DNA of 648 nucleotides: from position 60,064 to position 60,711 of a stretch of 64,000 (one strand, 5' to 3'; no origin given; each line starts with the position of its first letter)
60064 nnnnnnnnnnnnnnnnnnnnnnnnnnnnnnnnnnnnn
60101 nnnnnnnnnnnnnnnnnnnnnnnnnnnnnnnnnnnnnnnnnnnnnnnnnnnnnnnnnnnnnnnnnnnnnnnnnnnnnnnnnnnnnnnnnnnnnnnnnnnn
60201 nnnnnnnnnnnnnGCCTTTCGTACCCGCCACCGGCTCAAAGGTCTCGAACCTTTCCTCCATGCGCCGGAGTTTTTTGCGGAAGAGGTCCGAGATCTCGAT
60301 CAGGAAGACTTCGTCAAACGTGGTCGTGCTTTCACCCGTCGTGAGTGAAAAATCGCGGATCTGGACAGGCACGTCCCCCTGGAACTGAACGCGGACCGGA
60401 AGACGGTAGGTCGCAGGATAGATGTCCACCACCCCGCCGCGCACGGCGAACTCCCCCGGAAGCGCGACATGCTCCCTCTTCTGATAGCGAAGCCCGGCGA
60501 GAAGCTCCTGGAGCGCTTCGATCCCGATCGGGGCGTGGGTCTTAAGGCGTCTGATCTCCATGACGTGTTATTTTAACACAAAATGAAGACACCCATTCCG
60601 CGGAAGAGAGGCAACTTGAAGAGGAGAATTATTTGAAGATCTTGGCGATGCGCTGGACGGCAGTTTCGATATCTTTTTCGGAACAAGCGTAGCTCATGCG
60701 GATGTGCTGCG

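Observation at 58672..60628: Mini-Mfd: lacks both the UvrA-recruiting N-terminal module and the autoinhibitory C-terminal D7; possible leaderless start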

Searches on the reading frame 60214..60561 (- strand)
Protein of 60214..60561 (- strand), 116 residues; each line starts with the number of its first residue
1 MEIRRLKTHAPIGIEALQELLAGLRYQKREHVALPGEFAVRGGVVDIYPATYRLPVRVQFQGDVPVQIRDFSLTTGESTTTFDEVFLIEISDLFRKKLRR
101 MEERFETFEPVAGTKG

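Call 77: predict_structure(alignment_id=A3)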
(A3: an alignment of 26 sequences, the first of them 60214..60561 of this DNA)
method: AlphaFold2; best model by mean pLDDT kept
length: 116 residues; sequences in the alignment: 26
mean_pLDDT: 85.7   pTM: 0.78
mean pLDDT of the five models: 85.7, 84.7, 84.5, 84.3, 83.8
residues with pLDDT >= 90: 76; 70-90: 21; 50-70: 10; < 50: 9
segments of 3 or more residues with pLDDT < 50: 107-111, 113-116
pLDDT, mean of each block of 10 residues (from residue 1): 91 96 96 95 95 94 96 87 94 74 51 41
secondary structure, 60 per line:
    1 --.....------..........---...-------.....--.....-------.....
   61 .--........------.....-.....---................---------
elements in order: E3-7 H14-23 E27-29 E37-41 E44-48 E56-61 E64-71 E78-82 E84-88 H92-107

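Call 79: fold_search(model_id=the predicted structure, library=pdb)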
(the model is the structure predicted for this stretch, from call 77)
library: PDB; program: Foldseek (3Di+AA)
matches with E <= 10: 484; with E <= 0.001: 47
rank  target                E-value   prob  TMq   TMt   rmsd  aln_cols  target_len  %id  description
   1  3fpn_B                1.2e-09  1.00  0.72  0.88   1.7        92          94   30  Crystal structure of UvrA-UvrB interaction domains (released 2009-03-24)
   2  3hjh                  3.9e-09  1.00  0.72  0.19   9.5       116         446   23  A rigid N-terminal clamp restrains the motor domains of the bacterial transcription-repair coupling factor (released 2009-10-20)
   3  2b2n_A                6.0e-09  1.00  0.72  0.28  10.3       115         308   25  Structure of transcription-repair coupling factor (released 2006-01-24)
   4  2d7d_A                6.3e-09  1.00  0.69  0.14   9.1       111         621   29  Structural insights into the cryptic DNA dependent ATP-ase activity of UvrB (released 2006-05-02)
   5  6o8h_A                7.6e-09  1.00  0.71  0.15   8.6       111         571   28  Crystal structure of UvrB mutant bound to duplex DNA (released 2020-01-22)
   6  7egt_A                8.6e-09  1.00  0.70  0.21  10.2       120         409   27  The crystal structure of the C-terminal domain of T. thermophilus UvrD complexed with the N-terminal domain of UvrB (released 2022-04-06)
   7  6o8g_A                9.1e-09  1.00  0.71  0.15   8.6       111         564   28  Crystal structure of UvrB bound to fully duplex DNA (released 2020-01-22)
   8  6o8g_B                1.1e-08  1.00  0.72  0.16   8.9       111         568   28  Crystal structure of UvrB bound to fully duplex DNA (released 2020-01-22)
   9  6o8e_A                1.8e-08  1.00  0.68  0.14   9.6       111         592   27  Crystal structure of UvrB bound to duplex DNA with ADP (released 2020-01-22)
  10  2nmv_A                1.9e-08  1.00  0.71  0.14   9.3       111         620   30  Damage detection by the UvrABC pathway: Crystal structure of UvrB bound to fluorescein-adducted DNA (released 2007-01-16)
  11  6ac6_A                2.9e-08  1.00  0.71  0.08   8.2       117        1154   28  Ab initio crystal structure of Selenomethionine labelled Mycobacterium smegmatis Mfd (released 2019-08-28)
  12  6o8f_A                3.3e-08  1.00  0.69  0.14   9.6       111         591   27  Crystal structure of UvrB bound to duplex DNA (released 2020-01-22)
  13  9n11_A                3.7e-08  1.00  0.71  0.08   9.9       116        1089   23  Mfd-bound E.coli RNA polymerase elongation complex + ADP-BeF3 - L1.5 state (released 2025-10-15)
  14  6acx_B                3.9e-08  1.00  0.71  0.08   8.2       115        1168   30  Crystal structure of Mycobacterium smegmatis Mfd in complex with ADP + Pi at 3.5 A resolution. (released 2019-08-28)
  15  6ac8_A                6.0e-08  1.00  0.71  0.08   8.6       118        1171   29  Crystal structure of Mycobacterium smegmatis Mfd at 2.75 A resolution (released 2019-08-28)
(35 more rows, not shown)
